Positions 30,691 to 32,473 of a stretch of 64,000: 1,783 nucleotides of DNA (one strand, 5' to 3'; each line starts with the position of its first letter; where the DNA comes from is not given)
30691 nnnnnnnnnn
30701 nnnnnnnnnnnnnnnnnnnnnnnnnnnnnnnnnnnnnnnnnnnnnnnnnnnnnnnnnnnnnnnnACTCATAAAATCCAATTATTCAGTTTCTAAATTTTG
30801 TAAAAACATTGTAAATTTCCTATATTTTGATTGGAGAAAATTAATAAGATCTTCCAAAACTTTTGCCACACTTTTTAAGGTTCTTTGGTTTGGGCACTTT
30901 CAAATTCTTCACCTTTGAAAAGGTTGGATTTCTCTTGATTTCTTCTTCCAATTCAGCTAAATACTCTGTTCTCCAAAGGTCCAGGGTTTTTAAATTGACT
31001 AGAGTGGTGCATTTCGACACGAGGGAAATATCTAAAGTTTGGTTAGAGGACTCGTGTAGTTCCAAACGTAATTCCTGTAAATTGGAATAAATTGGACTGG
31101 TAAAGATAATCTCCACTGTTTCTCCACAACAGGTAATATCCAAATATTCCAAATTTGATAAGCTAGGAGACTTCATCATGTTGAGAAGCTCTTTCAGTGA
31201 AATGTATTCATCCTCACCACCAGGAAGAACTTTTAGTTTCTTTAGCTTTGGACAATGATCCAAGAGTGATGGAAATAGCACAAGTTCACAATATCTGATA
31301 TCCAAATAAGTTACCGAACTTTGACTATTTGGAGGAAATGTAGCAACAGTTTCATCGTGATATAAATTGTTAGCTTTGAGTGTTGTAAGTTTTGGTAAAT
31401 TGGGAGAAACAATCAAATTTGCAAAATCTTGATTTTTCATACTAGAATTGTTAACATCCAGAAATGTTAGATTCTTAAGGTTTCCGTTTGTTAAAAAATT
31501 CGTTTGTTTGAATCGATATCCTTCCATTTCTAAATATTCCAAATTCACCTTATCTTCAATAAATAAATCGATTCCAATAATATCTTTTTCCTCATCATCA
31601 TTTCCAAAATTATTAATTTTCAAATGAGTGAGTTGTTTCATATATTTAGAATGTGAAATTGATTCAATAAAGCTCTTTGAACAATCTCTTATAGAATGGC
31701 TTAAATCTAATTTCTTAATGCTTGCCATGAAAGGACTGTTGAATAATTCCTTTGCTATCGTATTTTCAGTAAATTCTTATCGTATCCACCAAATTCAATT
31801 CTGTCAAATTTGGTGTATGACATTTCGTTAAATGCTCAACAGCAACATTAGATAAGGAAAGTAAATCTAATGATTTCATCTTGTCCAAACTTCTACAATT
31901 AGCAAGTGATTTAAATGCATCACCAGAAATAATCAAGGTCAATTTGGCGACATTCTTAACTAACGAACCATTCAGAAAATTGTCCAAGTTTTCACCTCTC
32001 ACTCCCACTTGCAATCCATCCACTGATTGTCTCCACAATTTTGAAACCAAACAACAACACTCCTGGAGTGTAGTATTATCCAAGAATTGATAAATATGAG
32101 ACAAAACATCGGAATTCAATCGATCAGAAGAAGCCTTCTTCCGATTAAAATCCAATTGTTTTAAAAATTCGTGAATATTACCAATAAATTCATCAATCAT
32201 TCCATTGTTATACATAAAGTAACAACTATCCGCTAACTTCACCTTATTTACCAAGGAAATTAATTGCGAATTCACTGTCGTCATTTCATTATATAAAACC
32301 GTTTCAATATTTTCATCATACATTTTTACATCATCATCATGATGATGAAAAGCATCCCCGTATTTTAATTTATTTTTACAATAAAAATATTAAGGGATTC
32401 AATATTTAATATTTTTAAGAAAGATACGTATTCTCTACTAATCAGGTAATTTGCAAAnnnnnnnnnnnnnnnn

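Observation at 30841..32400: Third family A paralog is a decaying copy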

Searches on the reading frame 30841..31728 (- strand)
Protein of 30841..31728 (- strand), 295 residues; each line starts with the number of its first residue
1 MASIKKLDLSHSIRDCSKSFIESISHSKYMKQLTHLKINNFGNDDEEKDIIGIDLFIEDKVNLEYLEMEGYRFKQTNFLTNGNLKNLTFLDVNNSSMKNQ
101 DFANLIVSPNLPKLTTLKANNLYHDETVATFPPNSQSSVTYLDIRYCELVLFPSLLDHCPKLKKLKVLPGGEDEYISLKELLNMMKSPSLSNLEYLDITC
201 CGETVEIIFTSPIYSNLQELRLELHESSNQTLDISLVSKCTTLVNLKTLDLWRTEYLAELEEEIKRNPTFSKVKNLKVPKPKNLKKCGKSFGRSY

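Call 9: search_protein_families(library=pfam, proteins=[window:30841-31728:-], max_evalue=1)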
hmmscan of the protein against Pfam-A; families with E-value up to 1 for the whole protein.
window:30841-31728:- (295 aa): 4 families
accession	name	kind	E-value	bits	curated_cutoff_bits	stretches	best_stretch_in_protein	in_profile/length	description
PF12799.13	LRR_4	-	2.1e-07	31.4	27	2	216-260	2-39/44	Leucine Rich repeats (2 copies)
PF24758.1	LRR_At5g56370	-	8.5e-05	22.7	27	1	189-248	35-93/227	FBD-associated F-box protein At5g56370, LRR repeats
PF23247.1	LRR_RPS2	-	0.0012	19.2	27.9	1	186-285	23-137/160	Plant disease resistance protein RPS2-like, leucine-rich repeats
PF08889.16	WbqC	-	0.016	15.5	21.3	1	5-92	122-207/218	WbqC-like protein family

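Call 10: find_encoding_contigs(protein=window:30841-31728:-, flank=10000)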
Protein window:30841-31728:- (295 aa): no gene with exactly this product is on record in the collection.

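Call 66: list_cluster_members(proteins=[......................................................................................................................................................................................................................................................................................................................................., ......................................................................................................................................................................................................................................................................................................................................, window:30844-31641:-, window:30844-31527:-, window:30844-31440:-, window:30844-31179:-, window:30844-31176:-])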
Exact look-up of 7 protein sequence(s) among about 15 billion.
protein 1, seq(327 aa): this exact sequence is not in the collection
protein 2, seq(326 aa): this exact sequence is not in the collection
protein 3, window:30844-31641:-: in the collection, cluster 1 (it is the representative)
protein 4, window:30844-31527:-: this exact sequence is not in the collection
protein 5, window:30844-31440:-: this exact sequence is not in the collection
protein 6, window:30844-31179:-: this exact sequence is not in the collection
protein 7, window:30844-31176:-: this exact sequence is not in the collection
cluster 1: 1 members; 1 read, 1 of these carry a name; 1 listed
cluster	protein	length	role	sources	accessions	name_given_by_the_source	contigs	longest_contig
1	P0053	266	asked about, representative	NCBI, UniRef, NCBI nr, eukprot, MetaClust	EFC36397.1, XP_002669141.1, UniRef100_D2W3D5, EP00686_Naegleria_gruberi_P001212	predicted protein [Naegleria gruberi] | Predicted protein n=1 Tax=Naegleria gruberi TaxID=5762 RepID=D2W3D5_NAEGR | uncharacterized protein NAEGRDRAFT_75907 [Naegleria gruberi]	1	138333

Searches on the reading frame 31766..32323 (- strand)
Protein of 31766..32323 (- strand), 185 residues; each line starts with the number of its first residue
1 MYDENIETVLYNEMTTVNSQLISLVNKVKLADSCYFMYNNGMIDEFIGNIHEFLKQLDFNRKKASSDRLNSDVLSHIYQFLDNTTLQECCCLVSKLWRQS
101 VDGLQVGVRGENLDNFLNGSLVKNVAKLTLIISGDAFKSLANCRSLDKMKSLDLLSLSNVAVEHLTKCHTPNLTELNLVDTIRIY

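Call 9: search_protein_families(library=pfam, proteins=[window:31766-32323:-], max_evalue=1)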
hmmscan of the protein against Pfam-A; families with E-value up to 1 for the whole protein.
window:31766-32323:- (185 aa): 7 families
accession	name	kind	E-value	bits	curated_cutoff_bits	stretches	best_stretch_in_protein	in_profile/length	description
PF00646.38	F-box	-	0.00021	21.5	20.5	1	68-105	3-39/43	F-box domain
PF12937.12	F-box-like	-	0.0045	17.2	24.3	1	72-101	7-35/47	F-box-like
PF12816.13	TPR_Vps8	-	0.021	14.8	27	1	20-82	55-121/200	Vps8 central TPR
PF06313.16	ACP53EA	-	0.035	14.7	25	1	42-96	17-70/90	Drosophila ACP53EA protein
PF24714.1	TOR1L1_N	-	0.06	13.1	43.3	1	8-71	178-237/281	TORTIFOLIA1 N-terminal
PF23952.1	LRR_EndoS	-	0.063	14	27.9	1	122-180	52-112/116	Endo-beta-N-acetylglucosaminidase EndoS LRR domain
PF09172.16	Vit_open_b-sht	-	0.097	12.4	23.7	0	99-118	48-67/303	Vitellinogen, open beta-sheet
